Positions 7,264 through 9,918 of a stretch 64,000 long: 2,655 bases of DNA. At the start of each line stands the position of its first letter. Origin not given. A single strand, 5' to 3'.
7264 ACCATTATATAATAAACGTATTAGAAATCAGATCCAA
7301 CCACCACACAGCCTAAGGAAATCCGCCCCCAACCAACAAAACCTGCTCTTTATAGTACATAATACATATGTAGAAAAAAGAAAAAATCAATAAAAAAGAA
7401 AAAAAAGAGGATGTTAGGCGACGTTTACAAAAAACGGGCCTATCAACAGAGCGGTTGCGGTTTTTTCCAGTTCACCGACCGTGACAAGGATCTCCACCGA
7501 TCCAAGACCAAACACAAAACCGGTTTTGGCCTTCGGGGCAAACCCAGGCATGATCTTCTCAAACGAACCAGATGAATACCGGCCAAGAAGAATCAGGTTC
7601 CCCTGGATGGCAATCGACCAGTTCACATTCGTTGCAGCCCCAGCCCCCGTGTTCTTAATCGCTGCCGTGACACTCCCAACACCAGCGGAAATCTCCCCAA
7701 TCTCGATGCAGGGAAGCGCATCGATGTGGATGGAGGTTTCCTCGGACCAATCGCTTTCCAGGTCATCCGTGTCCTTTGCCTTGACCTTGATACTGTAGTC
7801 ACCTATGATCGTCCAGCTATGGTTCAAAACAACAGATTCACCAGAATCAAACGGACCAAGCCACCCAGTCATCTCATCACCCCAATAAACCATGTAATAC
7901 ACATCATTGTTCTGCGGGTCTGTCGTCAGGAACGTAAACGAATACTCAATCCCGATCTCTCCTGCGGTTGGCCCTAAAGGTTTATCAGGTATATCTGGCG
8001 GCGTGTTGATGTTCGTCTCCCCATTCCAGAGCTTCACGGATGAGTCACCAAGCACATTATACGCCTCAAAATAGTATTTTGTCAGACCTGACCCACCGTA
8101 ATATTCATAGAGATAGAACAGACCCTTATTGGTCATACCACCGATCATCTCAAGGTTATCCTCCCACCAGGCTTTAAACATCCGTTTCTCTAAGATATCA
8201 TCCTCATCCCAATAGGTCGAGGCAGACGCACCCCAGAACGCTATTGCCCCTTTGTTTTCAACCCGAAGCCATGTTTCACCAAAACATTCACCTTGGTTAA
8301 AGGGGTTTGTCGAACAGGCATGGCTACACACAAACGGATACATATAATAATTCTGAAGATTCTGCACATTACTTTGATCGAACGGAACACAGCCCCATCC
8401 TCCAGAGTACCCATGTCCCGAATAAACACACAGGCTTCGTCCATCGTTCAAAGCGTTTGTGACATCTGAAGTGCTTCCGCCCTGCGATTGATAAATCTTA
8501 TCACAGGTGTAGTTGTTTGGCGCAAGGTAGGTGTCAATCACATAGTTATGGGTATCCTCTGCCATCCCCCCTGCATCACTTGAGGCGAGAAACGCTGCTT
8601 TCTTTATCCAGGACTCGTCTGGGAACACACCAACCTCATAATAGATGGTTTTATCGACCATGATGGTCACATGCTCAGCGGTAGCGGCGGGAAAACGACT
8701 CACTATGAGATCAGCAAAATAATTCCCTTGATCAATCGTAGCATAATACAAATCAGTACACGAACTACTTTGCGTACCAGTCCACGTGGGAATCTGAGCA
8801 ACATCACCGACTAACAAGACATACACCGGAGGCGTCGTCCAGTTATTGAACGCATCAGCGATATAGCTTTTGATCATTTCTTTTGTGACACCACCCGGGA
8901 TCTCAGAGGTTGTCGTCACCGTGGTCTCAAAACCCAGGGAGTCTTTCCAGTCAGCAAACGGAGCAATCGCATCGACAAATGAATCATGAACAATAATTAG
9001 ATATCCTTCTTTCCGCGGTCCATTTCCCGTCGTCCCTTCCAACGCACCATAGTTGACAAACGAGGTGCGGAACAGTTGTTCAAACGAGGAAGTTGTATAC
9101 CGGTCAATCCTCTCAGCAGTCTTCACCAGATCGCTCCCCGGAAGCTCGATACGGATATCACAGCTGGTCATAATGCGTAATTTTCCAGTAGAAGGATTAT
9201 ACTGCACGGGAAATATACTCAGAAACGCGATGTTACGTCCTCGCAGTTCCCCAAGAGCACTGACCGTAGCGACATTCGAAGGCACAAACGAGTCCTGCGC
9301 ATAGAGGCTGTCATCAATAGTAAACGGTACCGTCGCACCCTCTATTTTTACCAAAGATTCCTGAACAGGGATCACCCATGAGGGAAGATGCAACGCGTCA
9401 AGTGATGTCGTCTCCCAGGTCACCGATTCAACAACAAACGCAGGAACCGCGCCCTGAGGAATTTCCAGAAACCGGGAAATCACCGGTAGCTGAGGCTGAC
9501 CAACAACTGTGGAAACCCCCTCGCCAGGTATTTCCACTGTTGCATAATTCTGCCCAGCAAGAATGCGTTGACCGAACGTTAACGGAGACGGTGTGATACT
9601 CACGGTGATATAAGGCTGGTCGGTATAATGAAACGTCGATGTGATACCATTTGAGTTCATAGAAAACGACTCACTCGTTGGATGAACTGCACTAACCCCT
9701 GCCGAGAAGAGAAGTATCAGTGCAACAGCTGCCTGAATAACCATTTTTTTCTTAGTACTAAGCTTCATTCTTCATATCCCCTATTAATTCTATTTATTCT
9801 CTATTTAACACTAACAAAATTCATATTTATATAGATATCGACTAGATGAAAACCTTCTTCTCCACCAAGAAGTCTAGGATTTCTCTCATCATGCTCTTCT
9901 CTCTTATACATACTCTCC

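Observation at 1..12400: Compositionally distinct block of four tandem secreted hydrolase/adhesin genes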

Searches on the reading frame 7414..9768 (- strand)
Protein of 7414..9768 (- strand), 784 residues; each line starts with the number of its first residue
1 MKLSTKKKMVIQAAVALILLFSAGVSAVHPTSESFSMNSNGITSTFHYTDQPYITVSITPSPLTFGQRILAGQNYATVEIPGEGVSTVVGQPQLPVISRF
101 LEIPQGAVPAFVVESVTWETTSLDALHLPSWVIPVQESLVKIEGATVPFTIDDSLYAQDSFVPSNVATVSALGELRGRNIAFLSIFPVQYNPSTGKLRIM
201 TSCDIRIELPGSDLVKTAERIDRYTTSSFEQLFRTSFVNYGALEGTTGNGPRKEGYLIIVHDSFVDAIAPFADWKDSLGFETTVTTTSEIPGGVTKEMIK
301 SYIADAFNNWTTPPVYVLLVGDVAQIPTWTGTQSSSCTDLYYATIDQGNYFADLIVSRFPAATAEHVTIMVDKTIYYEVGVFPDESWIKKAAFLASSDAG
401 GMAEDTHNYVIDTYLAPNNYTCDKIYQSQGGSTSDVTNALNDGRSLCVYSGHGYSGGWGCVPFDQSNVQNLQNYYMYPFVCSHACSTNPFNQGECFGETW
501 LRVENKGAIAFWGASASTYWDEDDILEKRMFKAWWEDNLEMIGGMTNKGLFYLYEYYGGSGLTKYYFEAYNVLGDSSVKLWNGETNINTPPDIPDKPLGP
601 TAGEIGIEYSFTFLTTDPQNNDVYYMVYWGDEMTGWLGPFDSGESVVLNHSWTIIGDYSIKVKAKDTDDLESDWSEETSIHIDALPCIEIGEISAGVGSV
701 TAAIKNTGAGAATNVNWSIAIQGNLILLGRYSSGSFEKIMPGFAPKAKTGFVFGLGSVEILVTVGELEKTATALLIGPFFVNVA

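Call 5: search_protein_families(library=pfam, proteins=[window:7414-9768:-], max_evalue=0.01)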
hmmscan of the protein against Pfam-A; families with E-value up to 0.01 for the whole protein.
window:7414-9768:- (784 aa): 2 families
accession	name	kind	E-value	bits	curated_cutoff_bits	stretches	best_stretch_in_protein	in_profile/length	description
PF01364.23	Peptidase_C25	-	2.5e-66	224.9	23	1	256-580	1-374/374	Peptidase family C25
PF08126.16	Propeptide_C25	-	1.7e-12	47.3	22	1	88-222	56-187/205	Propeptide_C25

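Call 7: find_encoding_contigs(protein=window:7414-9768:-, flank=10000, max_places=6)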
Protein window:7414-9768:- (784 aa): 2 contigs read that carry it; 2 places shown.
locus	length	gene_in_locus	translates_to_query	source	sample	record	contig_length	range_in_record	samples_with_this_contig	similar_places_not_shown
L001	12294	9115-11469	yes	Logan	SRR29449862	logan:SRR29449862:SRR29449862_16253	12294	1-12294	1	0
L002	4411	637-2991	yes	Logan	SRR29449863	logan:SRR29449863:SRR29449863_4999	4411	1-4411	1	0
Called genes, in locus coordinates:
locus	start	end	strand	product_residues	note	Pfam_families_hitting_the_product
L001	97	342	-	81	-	-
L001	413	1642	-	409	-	PF00155:Aminotran_1_2, PF01041:DegT_DnrJ_EryC1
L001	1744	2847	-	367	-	PF08447:PAS_3 (faint), PF00989:PAS, PF08448:PAS_4 (weak), PF13426:PAS_9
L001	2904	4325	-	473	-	PF00672:HAMP, PF00512:HisKA, PF02518:HATPase_c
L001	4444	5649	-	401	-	-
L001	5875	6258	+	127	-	PF00072:Response_reg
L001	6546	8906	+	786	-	PF00246:Peptidase_M14, PF18911:PKD_4 (faint), PF13620:CarboxypepD_reg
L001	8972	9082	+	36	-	-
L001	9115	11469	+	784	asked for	PF08126:Propeptide_C25, PF01364:Peptidase_C25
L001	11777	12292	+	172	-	?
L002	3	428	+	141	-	?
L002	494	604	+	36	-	-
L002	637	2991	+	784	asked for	PF08126:Propeptide_C25, PF01364:Peptidase_C25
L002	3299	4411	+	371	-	?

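Call 9: find_homologous_proteins(query=window:7414-9768:-, max_evalue=1e-10)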
Query window:7414-9768:- (784 aa): 644 proteins with E <= 1e-10 among 8000 candidates; the best 120 are listed.
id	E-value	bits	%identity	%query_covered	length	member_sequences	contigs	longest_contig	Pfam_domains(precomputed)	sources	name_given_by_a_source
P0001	0.0e+0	1631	88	100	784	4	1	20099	PF08126.17,PF01364.25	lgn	-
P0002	0.0e+0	1621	88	100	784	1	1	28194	PF08126.17,PF01364.25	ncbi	-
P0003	0.0e+0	1504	82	100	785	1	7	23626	PF08126.17,PF01364.25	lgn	-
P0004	0.0e+0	1370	74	100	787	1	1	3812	PF08126.17,PF01364.25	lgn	-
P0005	0.0e+0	1324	71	100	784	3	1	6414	PF08126.17,PF01364.25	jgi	jgi:hypothetical protein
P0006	0.0e+0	1296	70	100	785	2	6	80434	PF08126.17,PF01364.25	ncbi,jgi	-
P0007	0.0e+0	1292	70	100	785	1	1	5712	PF08126.17,PF01364.25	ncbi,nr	ncbi:MAG TPA: C25 family cysteine peptidase [Candidatus Thermoplasmatota archaeon]|nr:C25 family cys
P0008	0.0e+0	1288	70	100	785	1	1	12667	PF08126.17,PF01364.25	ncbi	-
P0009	0.0e+0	1283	69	100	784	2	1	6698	PF08126.17,PF01364.25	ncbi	-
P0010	0.0e+0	1268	69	100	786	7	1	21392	PF08126.17,PF01364.25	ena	-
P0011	0.0e+0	1246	67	100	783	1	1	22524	PF08126.17,PF01364.25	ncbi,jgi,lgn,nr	ncbi:MAG: C25 family cysteine peptidase [Candidatus Thermoplasmatota archaeon]|jgi:hypothetical prot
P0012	0.0e+0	1238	68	100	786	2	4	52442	PF08126.17,PF01364.25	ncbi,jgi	jgi:hypothetical protein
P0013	0.0e+0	1236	67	100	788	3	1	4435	PF08126.17,PF01364.25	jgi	jgi:hypothetical protein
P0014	0.0e+0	1236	67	100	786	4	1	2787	PF08126.17,PF01364.25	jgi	jgi:hypothetical protein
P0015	0.0e+0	1223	67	100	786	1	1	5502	PF08126.17,PF01364.25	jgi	jgi:hypothetical protein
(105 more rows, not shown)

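Call 11: find_related_loci(query=A1, collection=genome_contigs, flank=10000)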
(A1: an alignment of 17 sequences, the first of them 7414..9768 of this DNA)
Query A1 (784 aa) in genome_contigs; peptide patterns used: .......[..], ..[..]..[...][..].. (x = any residue, [..] = any of these).
243 stretches matched a pattern; 236 encode a relative of the query (tblastn E <= 1e-3); the best 80 are kept; 80 distinct loci.
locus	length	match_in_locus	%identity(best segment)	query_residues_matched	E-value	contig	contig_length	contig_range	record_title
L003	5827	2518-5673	89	1-784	0e+0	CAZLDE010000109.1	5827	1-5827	MAG TPA_asm: uncultured Thermoplasmatales archaeon isolate SRP098346_co1_225 genome assembly, contig: NODE_20083_length_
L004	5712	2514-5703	70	1-784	0e+0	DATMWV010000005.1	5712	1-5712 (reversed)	MAG TPA_asm: Thermoplasmatota archaeon isolate SMAG_U13103 k141_93399, whole genome shotgun sequence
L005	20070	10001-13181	67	1-783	0e+0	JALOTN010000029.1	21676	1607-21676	MAG: Thermoplasmatota archaeon isolate Prado234 scaffold_2602, whole genome shotgun sequence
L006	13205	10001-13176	68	1-784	0e+0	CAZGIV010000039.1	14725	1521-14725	MAG TPA_asm: uncultured Thermoplasmatales archaeon isolate binchicken_co94_67 genome assembly, contig: NODE_5639_length_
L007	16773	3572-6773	67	1-783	0e+0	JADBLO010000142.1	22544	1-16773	MAG: Thermoplasmata archaeon isolate Bin3_14.8m NODE_118_length_22544_cov_14.233136, whole genome shotgun sequence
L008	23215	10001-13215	66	1-783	0e+0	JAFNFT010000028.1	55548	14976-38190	MAG: Methanobacteriota archaeon isolate bin_19 PROKKA_contig000028, whole genome shotgun sequence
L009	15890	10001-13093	64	1-783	0e+0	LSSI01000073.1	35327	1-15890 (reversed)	MAG: Thermoplasmatales archaeon SM1-50 WOR1_30_36_545, whole genome shotgun sequence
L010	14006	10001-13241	64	1-783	0e+0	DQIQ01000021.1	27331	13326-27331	MAG TPA_asm: Thermoplasmata archaeon isolate 3300003432D scaffold_20, whole genome shotgun sequence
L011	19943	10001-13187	69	1-783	0e+0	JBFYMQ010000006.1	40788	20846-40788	MAG: Thermoplasmatales archaeon isolate PPR_0066 scaffold_55, whole genome shotgun sequence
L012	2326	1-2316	64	16-783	0e+0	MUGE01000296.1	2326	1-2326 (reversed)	MAG: Thermoplasmata archaeon M11B2D M11B2D_scaffold_1912, whole genome shotgun sequence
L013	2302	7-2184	67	60-784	0e+0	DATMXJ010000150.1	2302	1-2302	MAG TPA_asm: Thermoplasmatota archaeon isolate SMAG_U13117 k141_55465, whole genome shotgun sequence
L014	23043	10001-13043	58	1-783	0e+0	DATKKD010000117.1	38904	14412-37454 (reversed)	MAG TPA_asm: Thermoplasmatota archaeon isolate SMAG_U14648 k141_1693617, whole genome shotgun sequence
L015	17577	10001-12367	58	1-783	0e+0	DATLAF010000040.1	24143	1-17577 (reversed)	MAG TPA_asm: Thermoplasmatota archaeon isolate SMAG_U14264 k141_372019, whole genome shotgun sequence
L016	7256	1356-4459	56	1-783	0e+0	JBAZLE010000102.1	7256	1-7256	MAG: Thermoplasmatota archaeon isolate SO_2017_LW4_160 scaffold_9632_c2_LW137-91_2017, whole genome shotgun sequence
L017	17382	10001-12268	53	7-763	0e+0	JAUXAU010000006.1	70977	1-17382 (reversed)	MAG: Thermoplasmatota archaeon isolate CSMAG_2770 CSMAG_2770_k141_737512_length_70977_cov_18.9891, whole genome shotgun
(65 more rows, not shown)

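Call 24: search_protein_families(library=ncbifam, proteins=[window:7414-9768:-], max_evalue=0.01)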
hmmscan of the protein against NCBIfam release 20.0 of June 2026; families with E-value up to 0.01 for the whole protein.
window:7414-9768:- (784 aa): 2 families
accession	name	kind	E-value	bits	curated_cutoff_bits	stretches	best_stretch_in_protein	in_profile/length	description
NF033707.1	T9SS_sortase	equivalog_domain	6.2e-16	57.2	420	1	251-536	364-693/1095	type IX secretion system sortase PorU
NF052324.1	PorU_rel_Nterm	equivalog_domain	7.3e-15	54.2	450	1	338-582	510-767/879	putative type IX secretion system sortase PorU2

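Call 26: find_encoding_contigs(protein=P0002, flank=10000, max_places=3)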
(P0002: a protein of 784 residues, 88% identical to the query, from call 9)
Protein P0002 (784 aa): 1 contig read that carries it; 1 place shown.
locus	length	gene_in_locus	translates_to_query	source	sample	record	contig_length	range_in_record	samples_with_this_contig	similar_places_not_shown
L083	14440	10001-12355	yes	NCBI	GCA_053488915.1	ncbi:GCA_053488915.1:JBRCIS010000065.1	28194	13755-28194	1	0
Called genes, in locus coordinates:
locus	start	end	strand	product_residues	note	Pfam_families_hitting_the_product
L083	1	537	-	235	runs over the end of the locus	PF01558:POR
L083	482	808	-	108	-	PF01910:Thiamine_BP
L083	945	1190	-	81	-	-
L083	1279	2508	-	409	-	PF00155:Aminotran_1_2, PF01041:DegT_DnrJ_EryC1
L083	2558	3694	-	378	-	PF00989:PAS, PF08448:PAS_4 (faint), PF13426:PAS_9, PF08447:PAS_3 (weak)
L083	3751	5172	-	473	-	PF00672:HAMP, PF00512:HisKA, PF02518:HATPase_c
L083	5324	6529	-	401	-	-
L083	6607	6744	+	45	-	-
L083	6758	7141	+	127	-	PF00072:Response_reg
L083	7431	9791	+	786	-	PF00246:Peptidase_M14, PF13620:CarboxypepD_reg, PF18911:PKD_4 (weak)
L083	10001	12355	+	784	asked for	PF08126:Propeptide_C25, PF01364:Peptidase_C25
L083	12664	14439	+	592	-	?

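Call 27: find_encoding_contigs(protein=P0003, flank=10000, max_places=3)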
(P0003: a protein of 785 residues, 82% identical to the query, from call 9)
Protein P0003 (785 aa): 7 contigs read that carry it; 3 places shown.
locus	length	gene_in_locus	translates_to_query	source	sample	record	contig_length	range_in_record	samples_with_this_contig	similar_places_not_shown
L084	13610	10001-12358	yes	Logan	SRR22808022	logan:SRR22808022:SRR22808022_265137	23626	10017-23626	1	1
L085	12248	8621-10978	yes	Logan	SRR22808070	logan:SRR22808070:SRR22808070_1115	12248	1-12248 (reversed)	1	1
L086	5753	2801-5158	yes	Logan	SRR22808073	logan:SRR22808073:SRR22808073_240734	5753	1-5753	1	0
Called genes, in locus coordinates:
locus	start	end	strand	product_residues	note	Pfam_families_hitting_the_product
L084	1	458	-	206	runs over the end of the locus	PF01558:POR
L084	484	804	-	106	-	PF01910:Thiamine_BP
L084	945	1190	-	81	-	-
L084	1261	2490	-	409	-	PF00155:Aminotran_1_2, PF01041:DegT_DnrJ_EryC1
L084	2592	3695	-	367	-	PF08447:PAS_3 (faint), PF00989:PAS, PF08448:PAS_4 (weak), PF13426:PAS_9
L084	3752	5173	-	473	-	PF00672:HAMP, PF00512:HisKA, PF02518:HATPase_c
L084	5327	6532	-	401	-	-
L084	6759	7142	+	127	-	PF00072:Response_reg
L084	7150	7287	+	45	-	-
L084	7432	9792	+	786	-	PF00246:Peptidase_M14, PF13620:CarboxypepD_reg, PF00801:PKD (weak), PF18911:PKD_4 (weak)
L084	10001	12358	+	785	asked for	PF08126:Propeptide_C25, PF01364:Peptidase_C25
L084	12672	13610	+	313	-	?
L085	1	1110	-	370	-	?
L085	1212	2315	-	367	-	PF08447:PAS_3 (faint), PF00989:PAS, PF08448:PAS_4 (weak), PF13426:PAS_9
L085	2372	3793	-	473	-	PF00672:HAMP, PF00512:HisKA, PF02518:HATPase_c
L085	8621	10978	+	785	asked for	PF08126:Propeptide_C25, PF01364:Peptidase_C25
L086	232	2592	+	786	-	PF00246:Peptidase_M14, PF13620:CarboxypepD_reg, PF00801:PKD (weak), PF18911:PKD_4 (weak)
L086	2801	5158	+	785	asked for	PF08126:Propeptide_C25, PF01364:Peptidase_C25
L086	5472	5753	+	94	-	?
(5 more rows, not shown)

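Call 50: search_solved_structures(query=window:7414-9768:-, max_evalue=0.001, show_alignments=1)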
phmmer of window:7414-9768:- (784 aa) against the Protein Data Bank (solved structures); distinct sequences matched with E-value up to 0.001: 7.
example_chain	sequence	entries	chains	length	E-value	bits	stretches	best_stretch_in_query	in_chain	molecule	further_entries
4tkx_L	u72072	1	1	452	5.3e-35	123.8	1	256-523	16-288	Lys-gingipain W83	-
4rbm_A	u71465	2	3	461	5.7e-35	123.7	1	256-523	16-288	Lys-gingipain W83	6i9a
1cvr_A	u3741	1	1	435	1.5e-33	119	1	256-579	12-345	GINGIPAIN R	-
4ief_B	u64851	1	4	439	4.6e-33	117.4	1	256-579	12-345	Gingipain R2 Mature Domain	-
4xed_A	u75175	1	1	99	5.2e-22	80.8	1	586-675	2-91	Peptidase M14, carboxypeptidase A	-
5mun_A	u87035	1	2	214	2.5e-20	75.3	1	71-234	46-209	Lys-gingipain W83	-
4ief_A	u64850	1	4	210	1.5e-09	39.6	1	76-242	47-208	Gingipain R2 Pro-Domain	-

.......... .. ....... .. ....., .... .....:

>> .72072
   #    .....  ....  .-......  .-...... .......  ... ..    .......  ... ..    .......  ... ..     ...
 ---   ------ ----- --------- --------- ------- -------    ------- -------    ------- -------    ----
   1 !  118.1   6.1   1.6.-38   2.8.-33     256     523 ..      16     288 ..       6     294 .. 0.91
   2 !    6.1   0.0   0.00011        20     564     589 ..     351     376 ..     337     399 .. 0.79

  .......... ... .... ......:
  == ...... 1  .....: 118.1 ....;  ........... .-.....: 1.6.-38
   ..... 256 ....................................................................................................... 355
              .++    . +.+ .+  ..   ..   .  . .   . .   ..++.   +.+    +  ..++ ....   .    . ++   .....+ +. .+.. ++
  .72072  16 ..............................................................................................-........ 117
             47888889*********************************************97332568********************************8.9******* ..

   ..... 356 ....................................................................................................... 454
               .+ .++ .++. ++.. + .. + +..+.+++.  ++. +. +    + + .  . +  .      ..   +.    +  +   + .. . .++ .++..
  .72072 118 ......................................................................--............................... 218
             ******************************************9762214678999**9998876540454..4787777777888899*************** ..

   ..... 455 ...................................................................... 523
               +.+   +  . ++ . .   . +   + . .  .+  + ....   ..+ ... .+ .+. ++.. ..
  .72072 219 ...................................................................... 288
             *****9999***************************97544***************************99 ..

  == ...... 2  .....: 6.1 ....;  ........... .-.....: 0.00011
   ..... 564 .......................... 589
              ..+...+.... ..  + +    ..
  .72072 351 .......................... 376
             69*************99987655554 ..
